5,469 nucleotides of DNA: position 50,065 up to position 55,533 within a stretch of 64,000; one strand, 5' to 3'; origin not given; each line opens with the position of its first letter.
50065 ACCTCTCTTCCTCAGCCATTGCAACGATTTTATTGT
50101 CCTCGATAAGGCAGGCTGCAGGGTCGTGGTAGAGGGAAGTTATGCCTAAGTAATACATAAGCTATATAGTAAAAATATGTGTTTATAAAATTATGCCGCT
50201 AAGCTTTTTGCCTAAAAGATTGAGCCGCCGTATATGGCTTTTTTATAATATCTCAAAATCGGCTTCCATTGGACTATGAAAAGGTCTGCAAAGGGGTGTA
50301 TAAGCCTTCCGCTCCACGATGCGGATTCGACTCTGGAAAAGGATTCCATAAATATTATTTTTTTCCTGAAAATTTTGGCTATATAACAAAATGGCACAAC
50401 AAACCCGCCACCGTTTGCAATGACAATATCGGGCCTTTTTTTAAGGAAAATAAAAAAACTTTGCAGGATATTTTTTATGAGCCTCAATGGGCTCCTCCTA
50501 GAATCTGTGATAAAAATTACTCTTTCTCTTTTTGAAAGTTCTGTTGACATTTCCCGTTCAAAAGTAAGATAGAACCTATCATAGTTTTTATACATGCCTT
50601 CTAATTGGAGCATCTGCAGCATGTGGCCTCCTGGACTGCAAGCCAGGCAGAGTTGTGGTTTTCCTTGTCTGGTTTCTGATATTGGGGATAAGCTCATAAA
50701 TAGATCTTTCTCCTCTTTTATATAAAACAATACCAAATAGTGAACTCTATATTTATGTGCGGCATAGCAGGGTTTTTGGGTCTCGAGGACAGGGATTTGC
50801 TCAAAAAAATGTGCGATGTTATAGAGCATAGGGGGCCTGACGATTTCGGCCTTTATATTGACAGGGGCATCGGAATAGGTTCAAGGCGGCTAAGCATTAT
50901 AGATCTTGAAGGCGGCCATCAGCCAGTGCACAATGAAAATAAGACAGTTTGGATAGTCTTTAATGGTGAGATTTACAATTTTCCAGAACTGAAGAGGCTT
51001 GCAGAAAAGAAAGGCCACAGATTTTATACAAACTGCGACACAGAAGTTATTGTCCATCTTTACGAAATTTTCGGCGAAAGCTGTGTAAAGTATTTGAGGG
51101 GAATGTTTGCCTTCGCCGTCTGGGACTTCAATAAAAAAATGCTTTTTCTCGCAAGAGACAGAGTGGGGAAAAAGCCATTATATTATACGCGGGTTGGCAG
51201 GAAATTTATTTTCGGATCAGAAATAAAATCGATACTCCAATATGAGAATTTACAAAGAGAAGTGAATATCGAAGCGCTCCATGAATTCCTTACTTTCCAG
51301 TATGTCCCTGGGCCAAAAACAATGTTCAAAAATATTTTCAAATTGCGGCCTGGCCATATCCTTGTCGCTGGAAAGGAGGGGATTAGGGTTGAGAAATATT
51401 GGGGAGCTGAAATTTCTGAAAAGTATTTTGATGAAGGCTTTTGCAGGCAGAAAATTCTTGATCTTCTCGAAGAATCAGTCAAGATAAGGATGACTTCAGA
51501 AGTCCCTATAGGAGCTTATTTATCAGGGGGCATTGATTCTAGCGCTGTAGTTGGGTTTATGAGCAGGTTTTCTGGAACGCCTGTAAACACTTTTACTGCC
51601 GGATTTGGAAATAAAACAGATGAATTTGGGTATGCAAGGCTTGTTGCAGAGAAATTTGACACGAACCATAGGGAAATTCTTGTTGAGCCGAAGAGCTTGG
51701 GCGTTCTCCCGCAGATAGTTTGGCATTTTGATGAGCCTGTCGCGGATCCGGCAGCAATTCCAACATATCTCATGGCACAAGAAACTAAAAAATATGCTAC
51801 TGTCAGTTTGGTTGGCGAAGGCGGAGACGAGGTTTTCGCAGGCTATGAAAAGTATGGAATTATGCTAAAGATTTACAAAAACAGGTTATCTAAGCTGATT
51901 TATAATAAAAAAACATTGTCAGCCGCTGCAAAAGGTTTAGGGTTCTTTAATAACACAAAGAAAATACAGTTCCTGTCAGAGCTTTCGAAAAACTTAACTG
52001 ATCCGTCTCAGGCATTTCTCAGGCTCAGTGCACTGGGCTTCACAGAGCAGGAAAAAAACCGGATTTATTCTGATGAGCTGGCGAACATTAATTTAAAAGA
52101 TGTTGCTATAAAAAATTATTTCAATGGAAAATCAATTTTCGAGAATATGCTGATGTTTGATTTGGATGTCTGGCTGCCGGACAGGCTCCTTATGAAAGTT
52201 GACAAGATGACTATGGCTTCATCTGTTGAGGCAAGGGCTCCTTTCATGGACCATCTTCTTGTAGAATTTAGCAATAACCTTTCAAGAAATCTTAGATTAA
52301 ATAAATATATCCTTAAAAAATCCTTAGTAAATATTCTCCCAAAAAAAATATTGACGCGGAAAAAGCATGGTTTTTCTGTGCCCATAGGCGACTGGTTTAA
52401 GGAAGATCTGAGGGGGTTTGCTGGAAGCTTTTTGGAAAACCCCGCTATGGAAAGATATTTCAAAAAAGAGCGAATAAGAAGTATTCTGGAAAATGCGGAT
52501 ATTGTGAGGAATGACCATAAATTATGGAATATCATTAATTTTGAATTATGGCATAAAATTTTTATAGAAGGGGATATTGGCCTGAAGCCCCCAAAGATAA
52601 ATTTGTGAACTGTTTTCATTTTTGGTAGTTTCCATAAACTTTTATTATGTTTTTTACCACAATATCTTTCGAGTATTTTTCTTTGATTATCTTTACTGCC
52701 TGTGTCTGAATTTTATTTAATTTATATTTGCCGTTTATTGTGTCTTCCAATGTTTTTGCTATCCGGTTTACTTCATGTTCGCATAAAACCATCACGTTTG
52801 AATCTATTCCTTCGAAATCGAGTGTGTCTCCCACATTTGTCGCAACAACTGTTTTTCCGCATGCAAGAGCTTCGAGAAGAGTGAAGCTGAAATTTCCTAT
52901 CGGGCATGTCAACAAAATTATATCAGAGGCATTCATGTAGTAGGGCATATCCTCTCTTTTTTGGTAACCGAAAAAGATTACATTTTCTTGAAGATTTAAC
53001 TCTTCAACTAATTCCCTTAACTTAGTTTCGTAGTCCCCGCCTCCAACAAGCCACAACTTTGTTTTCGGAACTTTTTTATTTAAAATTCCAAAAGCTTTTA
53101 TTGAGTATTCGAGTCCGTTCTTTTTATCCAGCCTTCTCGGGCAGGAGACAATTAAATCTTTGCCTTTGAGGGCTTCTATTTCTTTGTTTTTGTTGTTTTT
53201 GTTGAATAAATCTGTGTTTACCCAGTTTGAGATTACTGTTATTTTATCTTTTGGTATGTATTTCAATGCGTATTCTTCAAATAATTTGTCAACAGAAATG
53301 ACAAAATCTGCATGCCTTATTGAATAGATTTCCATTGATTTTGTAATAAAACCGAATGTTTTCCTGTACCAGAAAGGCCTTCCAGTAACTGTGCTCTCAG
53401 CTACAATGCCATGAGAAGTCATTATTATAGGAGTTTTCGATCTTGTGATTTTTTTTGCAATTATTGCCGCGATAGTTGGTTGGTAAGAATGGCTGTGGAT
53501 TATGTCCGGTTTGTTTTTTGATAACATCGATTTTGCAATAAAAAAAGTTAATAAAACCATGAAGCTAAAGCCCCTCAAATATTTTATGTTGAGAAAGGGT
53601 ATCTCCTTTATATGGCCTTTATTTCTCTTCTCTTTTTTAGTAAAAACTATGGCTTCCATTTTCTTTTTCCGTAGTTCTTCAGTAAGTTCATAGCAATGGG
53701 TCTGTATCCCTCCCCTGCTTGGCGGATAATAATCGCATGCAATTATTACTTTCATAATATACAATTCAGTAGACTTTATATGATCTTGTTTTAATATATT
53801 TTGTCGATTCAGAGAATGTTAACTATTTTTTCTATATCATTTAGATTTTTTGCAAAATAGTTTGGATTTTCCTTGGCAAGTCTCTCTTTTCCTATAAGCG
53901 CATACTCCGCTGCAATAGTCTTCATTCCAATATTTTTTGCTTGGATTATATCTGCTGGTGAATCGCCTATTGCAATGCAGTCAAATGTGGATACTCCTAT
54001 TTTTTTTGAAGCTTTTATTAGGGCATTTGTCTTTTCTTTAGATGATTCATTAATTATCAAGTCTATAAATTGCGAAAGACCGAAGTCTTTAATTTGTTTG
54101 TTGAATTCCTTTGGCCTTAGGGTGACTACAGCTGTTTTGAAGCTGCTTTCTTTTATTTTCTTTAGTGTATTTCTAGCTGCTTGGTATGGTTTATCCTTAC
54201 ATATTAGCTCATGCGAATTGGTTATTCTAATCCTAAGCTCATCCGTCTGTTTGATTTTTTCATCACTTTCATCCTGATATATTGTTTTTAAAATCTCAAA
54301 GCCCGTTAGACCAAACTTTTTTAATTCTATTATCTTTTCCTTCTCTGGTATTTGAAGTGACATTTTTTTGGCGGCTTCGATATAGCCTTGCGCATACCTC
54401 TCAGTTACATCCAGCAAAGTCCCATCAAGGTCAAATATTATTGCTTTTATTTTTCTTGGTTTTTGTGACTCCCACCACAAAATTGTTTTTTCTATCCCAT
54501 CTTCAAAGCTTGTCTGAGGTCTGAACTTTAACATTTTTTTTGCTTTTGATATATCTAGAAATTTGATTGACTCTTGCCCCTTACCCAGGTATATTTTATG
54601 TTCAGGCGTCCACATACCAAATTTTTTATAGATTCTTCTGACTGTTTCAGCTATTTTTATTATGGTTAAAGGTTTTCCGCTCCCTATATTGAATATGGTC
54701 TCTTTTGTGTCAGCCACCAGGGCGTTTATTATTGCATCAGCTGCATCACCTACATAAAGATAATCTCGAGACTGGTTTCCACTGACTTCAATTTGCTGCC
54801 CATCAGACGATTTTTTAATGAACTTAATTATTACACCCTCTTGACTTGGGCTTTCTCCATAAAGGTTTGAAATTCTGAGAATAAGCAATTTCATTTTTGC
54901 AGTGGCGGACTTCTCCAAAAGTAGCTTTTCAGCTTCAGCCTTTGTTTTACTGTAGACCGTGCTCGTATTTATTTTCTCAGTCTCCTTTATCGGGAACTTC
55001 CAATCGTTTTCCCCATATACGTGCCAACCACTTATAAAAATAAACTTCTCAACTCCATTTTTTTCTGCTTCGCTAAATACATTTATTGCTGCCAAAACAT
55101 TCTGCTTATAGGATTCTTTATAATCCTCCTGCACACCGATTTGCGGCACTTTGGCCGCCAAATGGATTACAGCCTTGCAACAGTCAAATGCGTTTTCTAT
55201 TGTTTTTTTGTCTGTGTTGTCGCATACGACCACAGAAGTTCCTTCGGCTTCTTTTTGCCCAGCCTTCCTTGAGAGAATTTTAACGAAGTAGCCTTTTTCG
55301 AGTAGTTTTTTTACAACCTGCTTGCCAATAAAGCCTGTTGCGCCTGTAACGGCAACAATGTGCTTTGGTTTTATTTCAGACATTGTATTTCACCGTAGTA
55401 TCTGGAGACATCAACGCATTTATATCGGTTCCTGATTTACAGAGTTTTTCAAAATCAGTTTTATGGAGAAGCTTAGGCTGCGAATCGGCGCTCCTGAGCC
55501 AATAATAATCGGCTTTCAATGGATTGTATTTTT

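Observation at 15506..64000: Very large (>45 kb) glycan biosynthesis/decoration island predicting a heavily modified acetamido-sugar glycan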

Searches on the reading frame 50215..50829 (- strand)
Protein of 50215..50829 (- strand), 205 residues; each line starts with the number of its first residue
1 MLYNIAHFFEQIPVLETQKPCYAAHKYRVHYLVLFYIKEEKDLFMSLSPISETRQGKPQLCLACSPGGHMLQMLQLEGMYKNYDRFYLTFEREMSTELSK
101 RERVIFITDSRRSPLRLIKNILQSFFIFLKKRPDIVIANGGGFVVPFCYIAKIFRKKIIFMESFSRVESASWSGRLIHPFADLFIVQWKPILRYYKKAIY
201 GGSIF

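Call 7: search_protein_families(library=pfam, proteins=[window:50215-50829:-], max_evalue=0.001)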
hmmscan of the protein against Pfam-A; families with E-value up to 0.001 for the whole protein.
window:50215-50829:- (205 aa): 1 family
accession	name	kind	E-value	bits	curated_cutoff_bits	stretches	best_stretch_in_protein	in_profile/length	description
PF08660.17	Alg14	-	5.1e-21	75.9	27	1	112-203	73-170/171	Oligosaccharide biosynthesis protein Alg14 like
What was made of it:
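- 50212..50622 (-): Alg14-like membrane-anchor half of the split GT28. Pfam Alg14 E 5e-21 (call 7).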

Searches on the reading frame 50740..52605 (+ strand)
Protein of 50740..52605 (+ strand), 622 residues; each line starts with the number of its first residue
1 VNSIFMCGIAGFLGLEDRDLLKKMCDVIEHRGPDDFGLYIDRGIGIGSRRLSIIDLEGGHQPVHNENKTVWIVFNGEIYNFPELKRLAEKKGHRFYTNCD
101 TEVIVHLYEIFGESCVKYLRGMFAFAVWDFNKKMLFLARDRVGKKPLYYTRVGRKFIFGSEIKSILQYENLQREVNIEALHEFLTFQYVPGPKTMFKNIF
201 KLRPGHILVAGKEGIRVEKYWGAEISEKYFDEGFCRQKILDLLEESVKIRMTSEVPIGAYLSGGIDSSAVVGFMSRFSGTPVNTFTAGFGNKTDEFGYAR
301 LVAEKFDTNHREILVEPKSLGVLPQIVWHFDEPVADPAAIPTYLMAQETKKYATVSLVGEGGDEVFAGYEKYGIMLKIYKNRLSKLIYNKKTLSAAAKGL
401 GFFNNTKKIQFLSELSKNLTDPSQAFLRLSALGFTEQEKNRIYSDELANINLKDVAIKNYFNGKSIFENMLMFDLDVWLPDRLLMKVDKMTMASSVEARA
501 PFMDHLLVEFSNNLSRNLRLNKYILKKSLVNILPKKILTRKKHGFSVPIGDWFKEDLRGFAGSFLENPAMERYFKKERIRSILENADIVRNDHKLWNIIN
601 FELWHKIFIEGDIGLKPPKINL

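Call 7: search_protein_families(library=pfam, proteins=[window:50740-52605:+], max_evalue=0.001)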
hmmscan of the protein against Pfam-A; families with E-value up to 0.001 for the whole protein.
window:50740-52605:+ (622 aa): 4 families
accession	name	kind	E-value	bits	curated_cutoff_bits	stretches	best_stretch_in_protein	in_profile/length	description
PF00733.27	Asn_synthase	-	4.2e-88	296.8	21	1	239-606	2-354/354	Asparagine synthase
PF13537.11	GATase_7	-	4.6e-46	156.3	25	1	49-166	2-122/123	Glutamine amidotransferase domain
PF13522.11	GATase_6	-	9.2e-40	136.1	27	1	33-161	1-130/130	Glutamine amidotransferase domain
PF12481.13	DUF3700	-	0.00014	21.8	27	1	113-150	123-160/228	Aluminium induced protein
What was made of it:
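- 50740..52608 (+): AsnB-type glutamine amidotransferase. Pfam Asn_synthase and GATase_7 (call 7).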

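Call 16: search_protein_families(library=ncbifam, proteins=[window:50740-52605:+], max_evalue=0.00001)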
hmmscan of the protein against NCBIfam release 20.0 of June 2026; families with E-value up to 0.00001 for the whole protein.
window:50740-52605:+ (622 aa): 9 families
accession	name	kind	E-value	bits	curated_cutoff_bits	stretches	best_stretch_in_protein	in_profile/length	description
TIGR03108.1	eps_aminotran_1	hypoth_equivalog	6.5e-156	520.6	816.9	1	6-602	1-622/628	XrtA/PEP-CTERM system amidotransferase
TIGR01536.1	asn_synth_AEB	equivalog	6.8e-147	490.6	267.1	1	7-545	1-517/517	asparagine synthase (glutamine-hydrolyzing)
TIGR03104.1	trio_amidotrans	equivalog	1.1e-112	377.2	570.1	2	6-375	1-386/589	N-acetylglutaminylglutamine amidotransferase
NF006949.0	PRK09431.1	equivalog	1.1e-85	288.3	499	3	6-168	1-168/554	asparagine synthase B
NF033535.1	lass_lactam_cya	exception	8e-70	236.1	525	2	6-367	1-377/668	lasso peptide isopeptide bond-forming cyclase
NF033561.1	macrolact_Ik_Al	subfamily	3.2e-13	49.1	300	1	125-367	83-332/561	albusnodin/ikarugamycin family macrolactam cyclase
NF001484.0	PRK00331.1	subfamily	3.4e-11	42.3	381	1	62-169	87-202/601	isomerizing glutamine--fructose-6-phosphate transaminase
TIGR01135.1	glmS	equivalog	4.1e-10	38.8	418.05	1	62-169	86-201/607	glutamine--fructose-6-phosphate transaminase (isomerizing)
TIGR01134.1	purF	equivalog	3.5e-09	36.5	350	1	60-178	84-212/432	amidophosphoribosyltransferase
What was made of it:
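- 50740..52608 (+): The EPS-type TIGR03108 model scores 521 bits, below cutoff (call 16).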

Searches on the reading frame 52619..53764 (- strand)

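Call 7: search_protein_families(library=pfam, proteins=[window:52619-53764:-], max_evalue=0.001)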
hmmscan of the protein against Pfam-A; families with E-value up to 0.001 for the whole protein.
window:52619-53764:- (382 aa): 6 families
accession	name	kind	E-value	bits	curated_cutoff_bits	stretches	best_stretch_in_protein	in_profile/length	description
PF00534.26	Glycos_transf_1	-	7.6e-29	100.9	26.4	1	191-355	3-168/172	Glycosyl transferases group 1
PF13439.12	Glyco_transf_4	-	5.3e-24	85.6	28.5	1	18-185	2-169/170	Glycosyltransferase Family 4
PF13692.12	Glyco_trans_1_4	-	9.3e-21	75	27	1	209-340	7-137/142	Glycosyl transferases group 1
PF13579.12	Glyco_trans_4_4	-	5.9e-14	53.2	29.7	1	18-181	1-158/158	Glycosyl transferase 4-like domain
PF13477.12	Glyco_trans_4_2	-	2.8e-10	41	23.4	1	21-139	10-127/139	Glycosyl transferase 4-like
PF08323.17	Glyco_transf_5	-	0.00015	22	22.7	0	69-127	111-175/239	Starch synthase catalytic domain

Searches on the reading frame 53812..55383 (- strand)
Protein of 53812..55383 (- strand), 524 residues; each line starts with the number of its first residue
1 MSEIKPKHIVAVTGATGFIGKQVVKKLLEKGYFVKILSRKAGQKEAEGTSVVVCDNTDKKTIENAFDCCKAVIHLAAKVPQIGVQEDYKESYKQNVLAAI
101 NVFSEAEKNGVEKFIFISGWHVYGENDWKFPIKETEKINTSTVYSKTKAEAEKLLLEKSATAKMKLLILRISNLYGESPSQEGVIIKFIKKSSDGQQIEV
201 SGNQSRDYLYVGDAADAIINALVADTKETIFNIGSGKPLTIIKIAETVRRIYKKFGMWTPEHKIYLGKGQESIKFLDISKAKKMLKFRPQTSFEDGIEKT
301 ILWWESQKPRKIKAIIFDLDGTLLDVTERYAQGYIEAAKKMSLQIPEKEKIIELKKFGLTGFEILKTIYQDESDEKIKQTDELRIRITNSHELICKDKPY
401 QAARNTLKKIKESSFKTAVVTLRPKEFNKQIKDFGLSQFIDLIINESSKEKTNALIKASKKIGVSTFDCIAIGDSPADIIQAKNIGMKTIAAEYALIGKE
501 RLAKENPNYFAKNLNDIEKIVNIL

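Call 7: search_protein_families(library=pfam, proteins=[window:53812-55383:-], max_evalue=0.001)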
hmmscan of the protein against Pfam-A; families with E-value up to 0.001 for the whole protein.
window:53812-55383:- (524 aa): 12 families
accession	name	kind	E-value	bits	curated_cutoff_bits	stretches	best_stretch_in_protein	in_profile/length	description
PF01370.27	Epimerase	-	1.6e-46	159.1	20.9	1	10-234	1-240/240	NAD dependent epimerase/dehydratase family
PF16363.11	GDP_Man_Dehyd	-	1.7e-30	107.1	27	1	12-300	2-332/332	GDP-mannose 4,6 dehydratase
PF01073.25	3Beta_HSD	-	5.6e-25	88.4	22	1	11-222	1-229/280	3-beta hydroxysteroid dehydrogenase/isomerase family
PF13419.12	HAD_2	-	1.5e-23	84.2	23.8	1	315-491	1-177/178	Haloacid dehalogenase-like hydrolase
PF13460.12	NAD_binding_10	-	8.5e-20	71.8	27.2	1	14-185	1-155/184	NAD(P)H-binding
PF04321.23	RmlD_sub_bind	-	1.4e-19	70.8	27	1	10-246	3-225/287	RmlD substrate binding domain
PF00702.32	Hydrolase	-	4.3e-17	63.6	26.4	1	312-486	1-191/191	haloacid dehalogenase-like hydrolase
PF02719.21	Polysacc_synt_2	-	5.6e-17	62.3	20.2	1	10-253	1-248/293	Polysaccharide biosynthesis protein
PF07993.18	NAD_binding_4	-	1.1e-16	61.3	20.1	1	59-185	79-216/258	Male sterility protein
PF05368.20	NmrA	-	1e-09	38.9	27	1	7-117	2-105/298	NmrA-like family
PF13242.12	Hydrolase_like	-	6.7e-06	26.4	22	1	454-516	9-74/75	HAD-hyrolase-like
PF08282.18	Hydrolase_3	-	3.2e-05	24.2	20.9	0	367-479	105-216/255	haloacid dehalogenase-like hydrolase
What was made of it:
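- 53809..55383 (-): SDR epimerase/dehydratase fused to a HAD phosphatase. Pfam Epimerase E 2e-47 and HAD_2 E 2e-23 (call 7).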

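Call 16: search_protein_families(library=ncbifam, proteins=[window:53812-55383:-], max_evalue=0.00001)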
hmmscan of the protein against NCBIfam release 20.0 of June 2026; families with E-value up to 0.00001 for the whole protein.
window:53812-55383:- (524 aa): 47 families (the best 25 are shown)
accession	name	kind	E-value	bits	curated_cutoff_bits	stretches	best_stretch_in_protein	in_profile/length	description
TIGR01179.1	galE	equivalog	3.4e-31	108.3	262.3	1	10-310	2-330/332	UDP-glucose 4-epimerase GalE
TIGR01181.1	dTDP_gluc_dehyt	equivalog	2.1e-30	105.9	365.1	1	11-307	3-314/321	dTDP-glucose 4,6-dehydratase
TIGR04180.1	EDH_00030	hypoth_equivalog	1.7e-27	96.3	475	1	10-291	1-296/297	NAD-dependent 4,6-dehydratase LegB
NF009804.0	PRK13288.1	equivalog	1.4e-25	90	218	1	311-522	2-211/215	pyrophosphatase PpaX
TIGR03466.1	HpnA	hypoth_equivalog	3.4e-24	85.3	367.65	1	10-170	3-166/327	hopanoid-associated sugar epimerase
NF042422.1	oxyalk_red_OleD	equivalog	6.4e-22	78.3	580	1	10-223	3-216/329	2-alkyl-3-oxoalkanoate reductase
NF042423.1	oxyalk_red_Shew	equivalog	6.5e-22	78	580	1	9-228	10-227/331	2-alkyl-3-oxoalkanoate reductase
NF009695.0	PRK13222.1-2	equivalog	7.5e-22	77.9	225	1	309-522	3-223/226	phosphoglycolate phosphatase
TIGR02197.1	heptose_epim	equivalog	7.7e-18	64.7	274.6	1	11-300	2-309/316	ADP-glyceromanno-heptose 6-epimerase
NF047922.1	GDPFucSynFcl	equivalog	1.8e-17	63.8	500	1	10-307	5-304/308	GDP-L-fucose synthase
TIGR01214.1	rmlD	equivalog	5.5e-17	61.8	224.05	1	10-254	2-228/285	dTDP-4-dehydrorhamnose reductase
TIGR01777.1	yfcH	hypoth_equivalog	1.1e-16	61.3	207.35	1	10-277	1-267/292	TIGR01777 family oxidoreductase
TIGR02622.1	CDP_4_6_dhtase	equivalog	8e-16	58.1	278.45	1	9-307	6-333/352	CDP-glucose 4,6-dehydratase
TIGR02253.1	CTE7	subfamily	1.2e-15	57.9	169.75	1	311-514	1-217/221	TIGR02253 family HAD-type hydrolase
NF007490.0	PRK10084.1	subfamily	5.4e-15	55.2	649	1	12-306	5-336/361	dTDP-glucose 4,6-dehydratase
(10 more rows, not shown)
